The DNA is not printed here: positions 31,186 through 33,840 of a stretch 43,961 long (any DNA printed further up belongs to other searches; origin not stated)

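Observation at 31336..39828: A shared acidic, Phe-terminated C-terminal tip on five replication-arm proteins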

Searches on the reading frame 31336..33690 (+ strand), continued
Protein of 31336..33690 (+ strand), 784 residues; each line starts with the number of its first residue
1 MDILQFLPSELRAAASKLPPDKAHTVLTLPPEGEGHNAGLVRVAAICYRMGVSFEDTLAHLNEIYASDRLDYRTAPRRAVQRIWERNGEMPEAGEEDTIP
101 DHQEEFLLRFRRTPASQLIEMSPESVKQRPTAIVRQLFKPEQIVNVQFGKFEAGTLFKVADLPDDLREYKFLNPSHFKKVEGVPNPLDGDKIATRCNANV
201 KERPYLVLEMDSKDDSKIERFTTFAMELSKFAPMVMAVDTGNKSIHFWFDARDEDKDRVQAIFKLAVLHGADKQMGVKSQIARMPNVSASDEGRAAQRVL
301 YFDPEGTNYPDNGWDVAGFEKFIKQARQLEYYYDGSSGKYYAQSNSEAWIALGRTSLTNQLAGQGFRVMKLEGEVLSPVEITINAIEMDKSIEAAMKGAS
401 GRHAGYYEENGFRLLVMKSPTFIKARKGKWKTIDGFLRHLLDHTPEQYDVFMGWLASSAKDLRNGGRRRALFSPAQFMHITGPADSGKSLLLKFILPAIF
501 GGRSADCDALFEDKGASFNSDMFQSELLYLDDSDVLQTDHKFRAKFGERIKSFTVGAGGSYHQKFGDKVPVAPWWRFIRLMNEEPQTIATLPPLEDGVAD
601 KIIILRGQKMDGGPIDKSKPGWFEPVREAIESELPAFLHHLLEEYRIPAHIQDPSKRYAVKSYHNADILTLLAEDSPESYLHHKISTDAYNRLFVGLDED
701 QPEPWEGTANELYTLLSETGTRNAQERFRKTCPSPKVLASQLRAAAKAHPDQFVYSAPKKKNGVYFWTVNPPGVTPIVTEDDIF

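Call 30: find_encoding_contigs(protein=P0081, flank=10000, max_places=1)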
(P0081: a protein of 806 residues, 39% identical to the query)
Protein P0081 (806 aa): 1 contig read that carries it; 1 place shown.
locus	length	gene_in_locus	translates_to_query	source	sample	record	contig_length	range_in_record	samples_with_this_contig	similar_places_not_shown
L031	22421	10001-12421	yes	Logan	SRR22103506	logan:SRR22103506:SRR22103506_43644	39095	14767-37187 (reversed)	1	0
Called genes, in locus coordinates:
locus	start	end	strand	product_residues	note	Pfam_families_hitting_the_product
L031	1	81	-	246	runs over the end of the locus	-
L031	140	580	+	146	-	PF13560:HTH_31 (faint)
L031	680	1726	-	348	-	PF04233:Phage_Mu_F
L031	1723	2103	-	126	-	-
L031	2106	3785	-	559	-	PF21910:GH85_C (faint)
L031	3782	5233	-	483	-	PF13264:DUF4055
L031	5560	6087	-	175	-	-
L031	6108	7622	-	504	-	-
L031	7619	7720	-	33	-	-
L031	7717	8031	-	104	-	-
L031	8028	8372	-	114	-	-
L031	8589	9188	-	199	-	-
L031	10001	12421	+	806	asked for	-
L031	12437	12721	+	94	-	-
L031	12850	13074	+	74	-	-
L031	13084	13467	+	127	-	-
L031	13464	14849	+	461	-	-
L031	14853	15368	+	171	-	-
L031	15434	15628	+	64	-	-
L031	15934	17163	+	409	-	PF10926:DUF2800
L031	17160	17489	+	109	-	PF07659:DUF1599 (weak)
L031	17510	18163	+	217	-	PF10991:Enc34_ssDNA-bd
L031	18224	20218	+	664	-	-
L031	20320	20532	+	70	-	-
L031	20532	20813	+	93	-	PF08774:VRR_NUC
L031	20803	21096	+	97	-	-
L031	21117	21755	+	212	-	PF10263:SprT-like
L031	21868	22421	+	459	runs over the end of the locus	PF00176:SNF2-rel_dom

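Call 31: find_encoding_contigs(protein=P0012, flank=10000, max_places=1)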
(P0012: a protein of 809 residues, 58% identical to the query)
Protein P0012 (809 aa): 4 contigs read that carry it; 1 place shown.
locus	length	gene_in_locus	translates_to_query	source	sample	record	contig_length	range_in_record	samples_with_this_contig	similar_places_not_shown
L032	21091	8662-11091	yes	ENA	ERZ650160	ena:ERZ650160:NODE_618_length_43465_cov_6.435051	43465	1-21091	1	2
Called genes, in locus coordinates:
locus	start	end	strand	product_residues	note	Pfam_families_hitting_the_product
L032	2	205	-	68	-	?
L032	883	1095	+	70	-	-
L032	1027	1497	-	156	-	PF20901:Sf6_terminase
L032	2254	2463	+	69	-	-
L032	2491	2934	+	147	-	-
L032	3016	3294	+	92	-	-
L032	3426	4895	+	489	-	PF18799:LPD5, PF18796:LPD1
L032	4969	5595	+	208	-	-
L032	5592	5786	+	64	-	-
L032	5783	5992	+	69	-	-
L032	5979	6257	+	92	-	-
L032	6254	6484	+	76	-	-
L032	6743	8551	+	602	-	PF00004:AAA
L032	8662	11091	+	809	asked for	PF19263:DUF5906 (weak)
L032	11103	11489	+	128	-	-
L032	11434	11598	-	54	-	-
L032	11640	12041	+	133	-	-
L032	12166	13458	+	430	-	PF10926:DUF2800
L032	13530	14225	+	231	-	PF10991:Enc34_ssDNA-bd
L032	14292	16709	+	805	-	PF00476:DNA_pol_A (weak)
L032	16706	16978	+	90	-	-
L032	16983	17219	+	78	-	-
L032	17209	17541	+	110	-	-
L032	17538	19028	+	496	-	PF00176:SNF2-rel_dom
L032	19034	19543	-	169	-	-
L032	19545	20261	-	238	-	PF01520:Amidase_3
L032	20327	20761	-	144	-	-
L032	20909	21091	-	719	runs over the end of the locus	-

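Call 32: find_encoding_contigs(protein=P0045, flank=10000, max_places=1)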
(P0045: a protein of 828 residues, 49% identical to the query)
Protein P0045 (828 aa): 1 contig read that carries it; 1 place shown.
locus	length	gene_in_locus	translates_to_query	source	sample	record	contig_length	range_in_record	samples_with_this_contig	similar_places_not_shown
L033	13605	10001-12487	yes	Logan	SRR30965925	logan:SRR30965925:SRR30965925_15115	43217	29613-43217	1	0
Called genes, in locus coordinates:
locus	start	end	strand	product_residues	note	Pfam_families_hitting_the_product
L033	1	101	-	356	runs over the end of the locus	PF04233:Phage_Mu_F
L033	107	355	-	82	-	-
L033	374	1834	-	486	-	PF13264:DUF4055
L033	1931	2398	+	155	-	-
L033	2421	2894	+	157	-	-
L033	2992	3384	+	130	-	-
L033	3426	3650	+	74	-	PF00550:PP-binding, PF14573:PP-binding_2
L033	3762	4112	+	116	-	-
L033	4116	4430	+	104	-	-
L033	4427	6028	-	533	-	-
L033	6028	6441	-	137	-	-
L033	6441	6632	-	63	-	-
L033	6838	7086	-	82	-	-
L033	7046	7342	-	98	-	-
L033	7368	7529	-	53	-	-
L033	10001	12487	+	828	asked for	-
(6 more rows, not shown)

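Call 77: search_protein_families(library=phrogs, proteins=[L030:15263-17263:+, L031:18224-20215:+, L024:7729-8496:+, L028:12345-13340:+, L032:6743-8548:+, L032:11103-11486:+, L025:7238-7714:-, L024:4081-4482:-, L010:2426-2968:+, L003:2392-3141:+], max_evalue=0.001)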
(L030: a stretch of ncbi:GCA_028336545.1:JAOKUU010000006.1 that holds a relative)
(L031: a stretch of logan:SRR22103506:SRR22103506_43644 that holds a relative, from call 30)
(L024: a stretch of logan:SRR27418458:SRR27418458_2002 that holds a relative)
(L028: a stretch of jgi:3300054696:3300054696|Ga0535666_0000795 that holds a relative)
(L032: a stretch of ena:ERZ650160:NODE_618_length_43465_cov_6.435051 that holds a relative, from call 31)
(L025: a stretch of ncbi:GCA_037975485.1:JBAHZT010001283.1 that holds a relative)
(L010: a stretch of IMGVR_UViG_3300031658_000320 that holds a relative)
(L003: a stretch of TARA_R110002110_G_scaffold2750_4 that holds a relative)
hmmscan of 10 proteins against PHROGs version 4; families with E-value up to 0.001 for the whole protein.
L030:15263-17263:+ (667 aa): 5 families
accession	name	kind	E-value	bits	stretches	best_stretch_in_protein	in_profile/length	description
phrog_1252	-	DNA, RNA and nucleotide metabolism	3.9e-178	595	1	3-666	52-652/663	DNA polymerase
phrog_18505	-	DNA, RNA and nucleotide metabolism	3.2e-66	224.9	1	371-629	6-275/349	DNA polymerase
phrog_15833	-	DNA, RNA and nucleotide metabolism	3.8e-39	135.4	2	522-624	7-110/192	DNA polymerase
phrog_262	-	DNA, RNA and nucleotide metabolism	3e-06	26.6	1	398-472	509-591/856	DNA polymerase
phrog_1918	-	DNA, RNA and nucleotide metabolism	0.00035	20.8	1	383-439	23-76/382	DNA polymerase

L031:18224-20215:+ (664 aa): 4 families
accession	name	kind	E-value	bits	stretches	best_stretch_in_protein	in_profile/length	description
phrog_1252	-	DNA, RNA and nucleotide metabolism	1.2e-173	580.2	1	2-658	53-653/663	DNA polymerase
phrog_18505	-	DNA, RNA and nucleotide metabolism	3.7e-55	188.6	1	374-612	8-267/349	DNA polymerase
phrog_15833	-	DNA, RNA and nucleotide metabolism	3e-29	103.1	1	517-611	7-106/192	DNA polymerase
phrog_262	-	DNA, RNA and nucleotide metabolism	1.4e-05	24.3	1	393-466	503-584/856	DNA polymerase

L024:7729-8496:+ (256 aa): 11 families
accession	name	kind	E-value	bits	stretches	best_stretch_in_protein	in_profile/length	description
phrog_67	-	other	2.3e-55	189.9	1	1-250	135-348/743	DNA methyltransferase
phrog_498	-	other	2.9e-20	73.3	1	3-247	217-422/633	DNA methyltransferase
phrog_3008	-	other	8.4e-17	62.2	1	179-248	145-214/244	DNA methyltransferase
phrog_18293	-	other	4.1e-16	60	1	184-248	46-110/119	methyltransferase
phrog_6952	-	other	8.3e-13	49.6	1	153-247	87-177/181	DNA methyltransferase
phrog_23148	-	unknown function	4.4e-11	44.1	1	153-246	52-147/165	-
phrog_18146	-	other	9.4e-10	39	1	183-232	48-98/452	DNA methyltransferase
phrog_12517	-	unknown function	1.4e-08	35.3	1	183-248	85-150/316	-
phrog_6025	-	other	1.1e-07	32.6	1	1-93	23-112/192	DNA methyltransferase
phrog_8769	-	other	1.4e-07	32.3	1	206-247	14-55/71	methyltransferase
phrog_16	-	DNA, RNA and nucleotide metabolism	2.7e-07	30.2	1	189-241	851-905/986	DNA helicase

L028:12345-13340:+ (332 aa): 3 families
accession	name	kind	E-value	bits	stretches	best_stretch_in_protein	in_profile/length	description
phrog_363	-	other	2.4e-84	284.3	1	1-327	9-315/327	DNA methyltransferase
phrog_116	-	other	3.8e-18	66.2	1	73-179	273-386/779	DNA methyltransferase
phrog_32758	-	other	5.4e-06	27.2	0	129-175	6-53/154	DNA methyltransferase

L032:6743-8548:+ (602 aa): 12 families
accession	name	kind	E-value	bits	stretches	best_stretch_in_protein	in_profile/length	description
phrog_29662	-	other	1e-71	243.3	1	165-540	175-521/548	ATP-dependent protease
phrog_3757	-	unknown function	2e-24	87.7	1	333-540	90-304/367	-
phrog_10401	-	other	5.4e-17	62.7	1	366-532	457-628/667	ATPase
phrog_168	-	DNA, RNA and nucleotide metabolism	9.5e-15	56.1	1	352-541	28-209/314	clamp loader of DNA polymerase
phrog_5846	-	DNA, RNA and nucleotide metabolism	1.7e-08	35.1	1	370-554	39-217/380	clamp loader of DNA polymerase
phrog_7485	-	unknown function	2.8e-08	34.1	1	372-492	230-357/430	-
phrog_9172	-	unknown function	8.1e-08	32.5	1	364-547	103-301/509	-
phrog_249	-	moron, auxiliary metabolic gene and host takeover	2e-07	31.7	1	343-410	101-167/380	porphyrin biosynthesis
phrog_11838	-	DNA, RNA and nucleotide metabolism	9.6e-06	26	1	369-565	40-230/420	clamp loader of DNA polymerase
phrog_30773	-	unknown function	5.5e-05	22.7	1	370-444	197-273/666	-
phrog_4339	-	unknown function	9.2e-05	22.7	1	362-472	296-411/552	-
phrog_296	-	integration and excision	0.00035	20.4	0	480-558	441-522/626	DNA transposition protein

L032:11103-11486:+ (128 aa): 0 families

L025:7238-7714:- (158 aa): 2 families
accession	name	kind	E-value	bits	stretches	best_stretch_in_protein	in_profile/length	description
phrog_959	-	DNA, RNA and nucleotide metabolism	7.7e-09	36.4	0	87-150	9-69/138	HNH endonuclease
phrog_6086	-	DNA, RNA and nucleotide metabolism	6.2e-06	27.4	0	58-152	51-144/147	HNH endonuclease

L024:4081-4482:- (133 aa): 0 families

L010:2426-2968:+ (181 aa): 1 family
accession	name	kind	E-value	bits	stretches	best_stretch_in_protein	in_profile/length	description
phrog_3377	-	DNA, RNA and nucleotide metabolism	2.5e-06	28.5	1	62-142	94-174/196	HNH endonuclease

L003:2392-3141:+ (250 aa): 2 families
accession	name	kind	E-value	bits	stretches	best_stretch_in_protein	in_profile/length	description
phrog_1384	-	other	1.8e-50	172.7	1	34-244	15-220/245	Mom-like DNA modification protein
phrog_3339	-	DNA, RNA and nucleotide metabolism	1.1e-06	29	1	41-162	365-473/536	homing endonuclease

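Call 85: find_encoding_contigs(protein=P0001, flank=10000, max_places=1)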
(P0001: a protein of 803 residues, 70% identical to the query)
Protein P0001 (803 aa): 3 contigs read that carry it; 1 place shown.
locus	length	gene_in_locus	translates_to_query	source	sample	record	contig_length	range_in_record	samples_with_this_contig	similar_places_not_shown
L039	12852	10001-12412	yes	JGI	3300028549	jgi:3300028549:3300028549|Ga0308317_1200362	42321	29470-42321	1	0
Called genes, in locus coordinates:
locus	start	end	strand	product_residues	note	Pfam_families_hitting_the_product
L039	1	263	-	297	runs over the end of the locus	-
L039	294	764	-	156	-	-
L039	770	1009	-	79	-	-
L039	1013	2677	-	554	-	PF12236:Head-tail_con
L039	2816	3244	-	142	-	-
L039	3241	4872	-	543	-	-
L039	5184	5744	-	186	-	PF20901:Sf6_terminase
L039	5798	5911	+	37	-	-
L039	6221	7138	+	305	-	PF08401:ArdcN, PF18818:MPTase-PolyVal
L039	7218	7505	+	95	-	-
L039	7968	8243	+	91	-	-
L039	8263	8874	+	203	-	-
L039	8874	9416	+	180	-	-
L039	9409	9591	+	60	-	-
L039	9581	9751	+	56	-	-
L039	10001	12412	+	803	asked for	-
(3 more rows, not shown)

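Call 86: find_encoding_contigs(protein=P0002, flank=10000, max_places=1)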
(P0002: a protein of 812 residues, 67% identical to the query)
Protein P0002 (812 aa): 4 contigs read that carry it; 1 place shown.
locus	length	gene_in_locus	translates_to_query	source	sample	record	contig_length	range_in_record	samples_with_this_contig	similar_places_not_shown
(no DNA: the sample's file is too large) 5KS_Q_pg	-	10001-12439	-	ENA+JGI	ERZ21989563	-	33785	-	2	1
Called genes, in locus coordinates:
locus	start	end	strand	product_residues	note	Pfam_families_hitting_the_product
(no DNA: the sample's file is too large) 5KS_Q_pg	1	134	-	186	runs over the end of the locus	-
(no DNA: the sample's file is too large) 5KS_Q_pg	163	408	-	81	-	-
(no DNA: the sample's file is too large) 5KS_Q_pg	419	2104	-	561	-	PF12236:Head-tail_con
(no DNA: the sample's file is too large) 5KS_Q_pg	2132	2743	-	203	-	-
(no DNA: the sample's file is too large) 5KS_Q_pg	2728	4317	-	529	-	-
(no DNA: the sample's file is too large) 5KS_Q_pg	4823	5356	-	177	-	PF20901:Sf6_terminase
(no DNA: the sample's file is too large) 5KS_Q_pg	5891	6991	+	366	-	-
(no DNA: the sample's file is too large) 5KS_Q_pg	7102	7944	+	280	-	PF23822:DUF7192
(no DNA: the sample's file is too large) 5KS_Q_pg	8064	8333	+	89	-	-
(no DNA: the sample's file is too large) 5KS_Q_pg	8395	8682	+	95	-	-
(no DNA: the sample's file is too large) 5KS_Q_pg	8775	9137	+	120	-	-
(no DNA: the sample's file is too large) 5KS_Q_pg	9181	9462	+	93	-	-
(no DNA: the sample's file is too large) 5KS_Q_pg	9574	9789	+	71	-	-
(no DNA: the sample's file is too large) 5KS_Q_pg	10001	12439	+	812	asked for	PF19263:DUF5906 (faint)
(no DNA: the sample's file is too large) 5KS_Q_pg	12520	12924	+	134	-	-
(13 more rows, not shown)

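Call 88: search_solved_structures(query=A2, max_evalue=0.01, show_alignments=0)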
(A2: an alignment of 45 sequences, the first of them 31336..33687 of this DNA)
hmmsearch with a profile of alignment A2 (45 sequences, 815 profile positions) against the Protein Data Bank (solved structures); distinct sequences matched with E-value up to 0.01: 0.

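Call 89: search_protein_families(library=ncbifam, proteins=[window:31336-33690:+], max_evalue=0.01)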
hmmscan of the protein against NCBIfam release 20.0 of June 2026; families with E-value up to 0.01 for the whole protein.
window:31336-33690:+ (784 aa): 0 families

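Call 97: predict_structure(alignment_id=A2)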
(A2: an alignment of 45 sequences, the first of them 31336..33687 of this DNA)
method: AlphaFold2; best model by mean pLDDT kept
length: 784 residues; sequences in the alignment: 45
mean_pLDDT: 84.8   pTM: 0.51
mean pLDDT of the five models: 84.8, 84.6, 83.8, 82.3, 80.6
residues with pLDDT >= 90: 315; 70-90: 382; 50-70: 77; < 50: 10
segments of 3 or more residues with pLDDT < 50: 92-96, 370-372
pLDDT, mean of each block of 10 residues (from residue 1): 83 88 89 79 91 93 86 86 83 54 79 88 91 92 87 84 87 88 77 78 89 87 93 93 89 86 91 69 82 83 89 85 66 74 67 77 62 62 66 80 85 85 95 97 94 97 91 93 93 96 92 78 93 85 89 74 71 92 88 88 96 89 94 98 97 94 92 79 88 79 88 92 87 85 83 82 86 65 49
secondary structure, 60 per line:
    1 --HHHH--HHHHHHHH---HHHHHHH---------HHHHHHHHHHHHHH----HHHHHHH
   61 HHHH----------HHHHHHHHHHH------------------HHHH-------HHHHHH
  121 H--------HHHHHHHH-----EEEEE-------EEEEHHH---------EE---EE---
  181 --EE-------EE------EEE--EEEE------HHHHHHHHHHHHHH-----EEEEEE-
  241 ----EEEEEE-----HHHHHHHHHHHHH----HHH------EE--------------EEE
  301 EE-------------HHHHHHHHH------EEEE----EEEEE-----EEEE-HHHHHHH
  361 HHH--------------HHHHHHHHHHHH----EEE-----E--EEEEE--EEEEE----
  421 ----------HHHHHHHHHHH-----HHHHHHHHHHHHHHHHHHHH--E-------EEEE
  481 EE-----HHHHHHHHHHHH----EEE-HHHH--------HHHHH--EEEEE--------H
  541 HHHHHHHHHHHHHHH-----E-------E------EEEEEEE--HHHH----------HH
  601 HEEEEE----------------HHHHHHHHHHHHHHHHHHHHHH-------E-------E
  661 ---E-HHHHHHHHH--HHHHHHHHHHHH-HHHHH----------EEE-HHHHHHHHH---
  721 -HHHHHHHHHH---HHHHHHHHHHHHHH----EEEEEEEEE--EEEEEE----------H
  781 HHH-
elements in order (helices of 4 or more, strands of 3 or more residues): H3-6 H9-16 H20-26 H36-49 H54-64 H75-85 H104-107 H115-121 H130-137 E143-147 E155-158 E200-202 E205-208 H215-228 E234-239 E245-250 H256-268 E298-302 H316-324 E331-334 E339-343 E349-352 H354-363 H378-389 E394-396 E405-409 E412-416 H431-441 H447-466 E477-482 H488-499 E504-506 H508-511 H520-524 E527-531 H540-555 E576-582 H585-588 E602-606 H623-644 H666-674 H677-688 H690-694 E705-707 H709-717 H722-731 H735-748 E753-761 E764-769 H780-783
